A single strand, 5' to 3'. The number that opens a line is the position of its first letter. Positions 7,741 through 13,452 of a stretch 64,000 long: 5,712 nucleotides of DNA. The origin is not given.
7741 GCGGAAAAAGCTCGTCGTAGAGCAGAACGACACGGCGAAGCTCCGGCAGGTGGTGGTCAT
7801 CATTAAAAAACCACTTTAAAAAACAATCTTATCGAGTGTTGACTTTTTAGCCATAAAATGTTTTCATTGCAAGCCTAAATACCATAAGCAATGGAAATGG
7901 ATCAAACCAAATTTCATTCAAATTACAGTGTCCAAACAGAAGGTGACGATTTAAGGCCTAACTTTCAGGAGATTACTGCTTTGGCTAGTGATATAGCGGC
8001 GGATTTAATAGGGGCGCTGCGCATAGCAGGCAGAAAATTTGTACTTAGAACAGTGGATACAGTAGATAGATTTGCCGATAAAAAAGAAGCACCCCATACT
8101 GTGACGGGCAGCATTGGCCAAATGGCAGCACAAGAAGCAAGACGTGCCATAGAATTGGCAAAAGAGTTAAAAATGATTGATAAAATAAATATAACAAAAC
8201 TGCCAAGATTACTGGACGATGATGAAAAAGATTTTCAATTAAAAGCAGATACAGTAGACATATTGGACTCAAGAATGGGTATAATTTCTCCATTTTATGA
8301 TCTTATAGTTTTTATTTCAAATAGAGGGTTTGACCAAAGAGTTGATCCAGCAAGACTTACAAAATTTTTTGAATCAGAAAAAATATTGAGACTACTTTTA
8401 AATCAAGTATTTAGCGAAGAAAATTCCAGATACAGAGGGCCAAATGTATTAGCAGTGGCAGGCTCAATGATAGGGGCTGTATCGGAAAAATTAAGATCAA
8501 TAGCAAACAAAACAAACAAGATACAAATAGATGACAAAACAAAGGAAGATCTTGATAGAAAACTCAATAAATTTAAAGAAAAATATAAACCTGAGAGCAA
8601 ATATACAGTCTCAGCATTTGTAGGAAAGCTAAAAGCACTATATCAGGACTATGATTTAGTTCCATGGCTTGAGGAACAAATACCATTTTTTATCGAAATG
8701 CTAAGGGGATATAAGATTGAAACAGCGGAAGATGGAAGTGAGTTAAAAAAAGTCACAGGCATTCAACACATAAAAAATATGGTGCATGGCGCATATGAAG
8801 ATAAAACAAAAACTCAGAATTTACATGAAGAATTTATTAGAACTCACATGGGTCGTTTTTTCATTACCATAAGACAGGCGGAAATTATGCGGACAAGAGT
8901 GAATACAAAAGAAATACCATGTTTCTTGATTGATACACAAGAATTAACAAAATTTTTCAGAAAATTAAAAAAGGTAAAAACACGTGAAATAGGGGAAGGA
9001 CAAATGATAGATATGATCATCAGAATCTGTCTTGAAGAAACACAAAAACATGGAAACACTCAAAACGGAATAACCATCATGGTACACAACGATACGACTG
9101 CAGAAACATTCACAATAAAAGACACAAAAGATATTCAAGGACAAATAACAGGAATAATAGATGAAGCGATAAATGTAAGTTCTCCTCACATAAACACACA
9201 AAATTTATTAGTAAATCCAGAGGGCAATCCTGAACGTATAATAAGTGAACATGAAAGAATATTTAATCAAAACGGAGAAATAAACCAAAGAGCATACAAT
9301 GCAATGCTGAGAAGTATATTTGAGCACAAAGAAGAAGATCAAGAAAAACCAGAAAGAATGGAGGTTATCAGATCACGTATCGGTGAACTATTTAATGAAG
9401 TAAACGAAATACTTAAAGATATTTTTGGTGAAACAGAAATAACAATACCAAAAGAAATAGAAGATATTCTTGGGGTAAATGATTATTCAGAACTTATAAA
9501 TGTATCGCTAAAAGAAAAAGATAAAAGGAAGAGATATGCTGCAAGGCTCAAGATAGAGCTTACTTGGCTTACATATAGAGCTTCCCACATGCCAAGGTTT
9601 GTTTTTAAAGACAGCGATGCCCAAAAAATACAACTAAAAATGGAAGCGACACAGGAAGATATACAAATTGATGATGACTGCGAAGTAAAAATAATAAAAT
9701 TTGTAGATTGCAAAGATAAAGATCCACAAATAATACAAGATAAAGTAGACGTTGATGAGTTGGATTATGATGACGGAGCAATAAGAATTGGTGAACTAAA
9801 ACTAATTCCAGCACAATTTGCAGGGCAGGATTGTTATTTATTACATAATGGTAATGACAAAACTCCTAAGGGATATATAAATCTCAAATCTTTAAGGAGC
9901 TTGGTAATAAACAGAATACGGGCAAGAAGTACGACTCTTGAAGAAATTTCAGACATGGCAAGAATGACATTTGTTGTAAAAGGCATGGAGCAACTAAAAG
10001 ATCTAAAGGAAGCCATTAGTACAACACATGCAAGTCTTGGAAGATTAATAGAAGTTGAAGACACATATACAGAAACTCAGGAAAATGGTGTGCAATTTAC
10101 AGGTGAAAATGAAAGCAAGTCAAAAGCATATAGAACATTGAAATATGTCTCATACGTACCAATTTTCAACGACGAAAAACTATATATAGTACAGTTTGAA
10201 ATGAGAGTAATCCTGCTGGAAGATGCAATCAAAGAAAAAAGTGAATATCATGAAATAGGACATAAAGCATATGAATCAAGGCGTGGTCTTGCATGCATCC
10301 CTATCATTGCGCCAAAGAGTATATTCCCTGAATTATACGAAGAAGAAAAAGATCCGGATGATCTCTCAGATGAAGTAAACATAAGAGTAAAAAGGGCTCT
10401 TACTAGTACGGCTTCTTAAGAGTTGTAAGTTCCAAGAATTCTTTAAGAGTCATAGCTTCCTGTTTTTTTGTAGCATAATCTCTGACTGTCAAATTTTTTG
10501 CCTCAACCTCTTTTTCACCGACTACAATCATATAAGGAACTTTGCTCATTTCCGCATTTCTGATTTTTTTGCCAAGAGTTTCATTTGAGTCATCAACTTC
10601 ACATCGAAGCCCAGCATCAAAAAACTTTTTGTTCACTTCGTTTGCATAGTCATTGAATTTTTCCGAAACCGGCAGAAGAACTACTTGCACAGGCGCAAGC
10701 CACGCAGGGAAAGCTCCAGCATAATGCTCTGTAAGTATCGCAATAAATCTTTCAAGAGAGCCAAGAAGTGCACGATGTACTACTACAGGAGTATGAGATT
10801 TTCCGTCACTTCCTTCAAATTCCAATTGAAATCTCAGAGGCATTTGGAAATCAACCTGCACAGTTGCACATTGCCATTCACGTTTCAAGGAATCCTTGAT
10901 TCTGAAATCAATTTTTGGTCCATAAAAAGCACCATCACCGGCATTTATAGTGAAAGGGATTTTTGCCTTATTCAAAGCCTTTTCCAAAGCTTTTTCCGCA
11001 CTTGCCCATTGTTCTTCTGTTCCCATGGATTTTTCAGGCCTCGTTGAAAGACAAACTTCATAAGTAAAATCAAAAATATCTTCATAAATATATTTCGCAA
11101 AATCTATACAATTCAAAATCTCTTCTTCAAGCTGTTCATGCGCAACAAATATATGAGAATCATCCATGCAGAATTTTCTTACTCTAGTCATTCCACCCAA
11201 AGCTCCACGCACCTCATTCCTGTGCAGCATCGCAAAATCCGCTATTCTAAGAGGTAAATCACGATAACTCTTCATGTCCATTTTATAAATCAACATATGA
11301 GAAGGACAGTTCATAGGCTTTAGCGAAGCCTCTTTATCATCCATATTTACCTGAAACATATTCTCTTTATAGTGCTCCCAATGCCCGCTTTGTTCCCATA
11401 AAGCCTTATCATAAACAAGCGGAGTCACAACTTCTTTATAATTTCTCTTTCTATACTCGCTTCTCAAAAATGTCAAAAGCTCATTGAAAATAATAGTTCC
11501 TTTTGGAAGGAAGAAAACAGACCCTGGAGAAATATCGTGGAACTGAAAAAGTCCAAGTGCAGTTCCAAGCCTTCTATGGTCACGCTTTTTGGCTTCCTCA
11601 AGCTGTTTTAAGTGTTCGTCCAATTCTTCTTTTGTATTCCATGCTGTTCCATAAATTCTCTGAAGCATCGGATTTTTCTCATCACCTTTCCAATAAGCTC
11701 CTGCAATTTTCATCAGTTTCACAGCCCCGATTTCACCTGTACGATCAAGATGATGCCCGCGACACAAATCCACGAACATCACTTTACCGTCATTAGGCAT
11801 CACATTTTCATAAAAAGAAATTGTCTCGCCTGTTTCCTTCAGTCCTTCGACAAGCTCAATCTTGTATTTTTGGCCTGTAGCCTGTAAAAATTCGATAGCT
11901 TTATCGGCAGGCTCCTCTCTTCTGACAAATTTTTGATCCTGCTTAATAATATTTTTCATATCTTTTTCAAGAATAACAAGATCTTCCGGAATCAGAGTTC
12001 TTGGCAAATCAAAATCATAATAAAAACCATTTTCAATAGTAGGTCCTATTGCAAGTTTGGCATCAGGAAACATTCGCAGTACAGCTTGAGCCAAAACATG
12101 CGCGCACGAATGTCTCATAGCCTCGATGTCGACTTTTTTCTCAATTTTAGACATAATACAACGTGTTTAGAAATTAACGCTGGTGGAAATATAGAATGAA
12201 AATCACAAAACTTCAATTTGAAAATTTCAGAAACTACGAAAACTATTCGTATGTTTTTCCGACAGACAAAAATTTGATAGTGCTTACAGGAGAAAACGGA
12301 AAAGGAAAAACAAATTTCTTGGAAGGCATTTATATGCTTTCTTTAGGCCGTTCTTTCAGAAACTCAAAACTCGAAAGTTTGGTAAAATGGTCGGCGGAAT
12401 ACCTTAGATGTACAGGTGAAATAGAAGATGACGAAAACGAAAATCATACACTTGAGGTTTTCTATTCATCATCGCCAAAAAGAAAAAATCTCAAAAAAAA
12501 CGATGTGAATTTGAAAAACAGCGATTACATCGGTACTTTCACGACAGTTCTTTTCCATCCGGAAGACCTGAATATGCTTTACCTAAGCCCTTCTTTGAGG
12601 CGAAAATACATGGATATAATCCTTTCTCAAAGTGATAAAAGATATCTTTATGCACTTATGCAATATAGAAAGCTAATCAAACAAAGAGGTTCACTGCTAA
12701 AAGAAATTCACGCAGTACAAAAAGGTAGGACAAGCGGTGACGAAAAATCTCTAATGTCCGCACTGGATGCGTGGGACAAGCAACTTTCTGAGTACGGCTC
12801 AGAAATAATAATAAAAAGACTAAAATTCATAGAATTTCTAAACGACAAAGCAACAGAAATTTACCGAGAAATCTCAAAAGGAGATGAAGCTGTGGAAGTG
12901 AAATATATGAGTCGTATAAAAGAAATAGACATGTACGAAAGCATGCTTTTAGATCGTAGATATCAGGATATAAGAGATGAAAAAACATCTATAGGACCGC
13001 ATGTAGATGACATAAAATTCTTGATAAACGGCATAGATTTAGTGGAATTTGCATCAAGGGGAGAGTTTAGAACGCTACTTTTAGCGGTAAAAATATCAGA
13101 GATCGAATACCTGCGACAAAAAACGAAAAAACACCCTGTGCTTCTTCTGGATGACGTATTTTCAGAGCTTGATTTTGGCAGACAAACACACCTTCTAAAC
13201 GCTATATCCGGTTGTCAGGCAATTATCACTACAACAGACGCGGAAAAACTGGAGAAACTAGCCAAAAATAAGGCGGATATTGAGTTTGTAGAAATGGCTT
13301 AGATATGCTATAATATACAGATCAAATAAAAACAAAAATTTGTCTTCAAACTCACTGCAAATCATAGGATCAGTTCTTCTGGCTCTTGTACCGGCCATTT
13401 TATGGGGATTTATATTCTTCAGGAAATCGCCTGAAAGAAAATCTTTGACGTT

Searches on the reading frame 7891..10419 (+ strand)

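Call 66: search_protein_families(library=pfam, proteins=[window:7891-10419:+], max_evalue=0.0001)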
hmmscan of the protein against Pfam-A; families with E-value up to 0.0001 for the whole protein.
window:7891-10419:+ (842 aa): 0 families

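Call 113: search_protein_families(library=pfam, proteins=[window:7891-10419:+], max_evalue=0.1)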
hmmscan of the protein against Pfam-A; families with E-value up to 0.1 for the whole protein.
window:7891-10419:+ (842 aa): 2 families
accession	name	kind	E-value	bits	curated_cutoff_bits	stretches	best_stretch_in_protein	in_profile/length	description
PF04910.20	Tcf25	-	0.073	12.6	24.2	0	210-292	217-283/337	Transcriptional repressor TCF25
PF18689.6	PriX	-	0.075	13.8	25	0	455-508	44-95/95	Primase X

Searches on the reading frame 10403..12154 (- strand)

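Call 66: search_protein_families(library=pfam, proteins=[window:10403-12154:-], max_evalue=0.0001)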
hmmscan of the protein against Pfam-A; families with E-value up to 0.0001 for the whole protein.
window:10403-12154:- (583 aa): 3 families
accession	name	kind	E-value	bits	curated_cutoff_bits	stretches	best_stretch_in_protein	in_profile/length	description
PF00587.30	tRNA-synt_2b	-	3.2e-42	145.1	29.3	1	269-478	3-179/179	tRNA synthetase class II core domain (G, H, P, S and T)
PF03129.25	HGTP_anticodon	-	1e-27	96.5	21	1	490-575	1-89/94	Anticodon binding domain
PF07973.19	tRNA_SAD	-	6.8e-14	52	24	1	126-168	9-44/44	Threonyl and Alanyl tRNA synthetase second additional domain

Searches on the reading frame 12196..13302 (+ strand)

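Call 66: search_protein_families(library=pfam, proteins=[window:12196-13302:+], max_evalue=0.0001)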
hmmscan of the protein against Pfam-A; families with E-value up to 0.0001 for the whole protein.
window:12196-13302:+ (368 aa): 4 families
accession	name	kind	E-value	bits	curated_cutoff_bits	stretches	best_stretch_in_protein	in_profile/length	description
PF02463.25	SMC_N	-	1.4e-20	74.1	40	1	3-357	2-207/220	RecF/RecN/SMC N terminal domain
PF13175.12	AAA_15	-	3.4e-06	27.3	32.1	1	1-197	1-92/374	AAA ATPase domain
PF13476.12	AAA_23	-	1.2e-05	26.4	27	1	5-219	1-142/201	AAA domain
PF13304.12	AAA_21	-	2.3e-05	25.1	27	0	27-54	1-38/304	AAA domain, putative AbiEii toxin, Type IV TA system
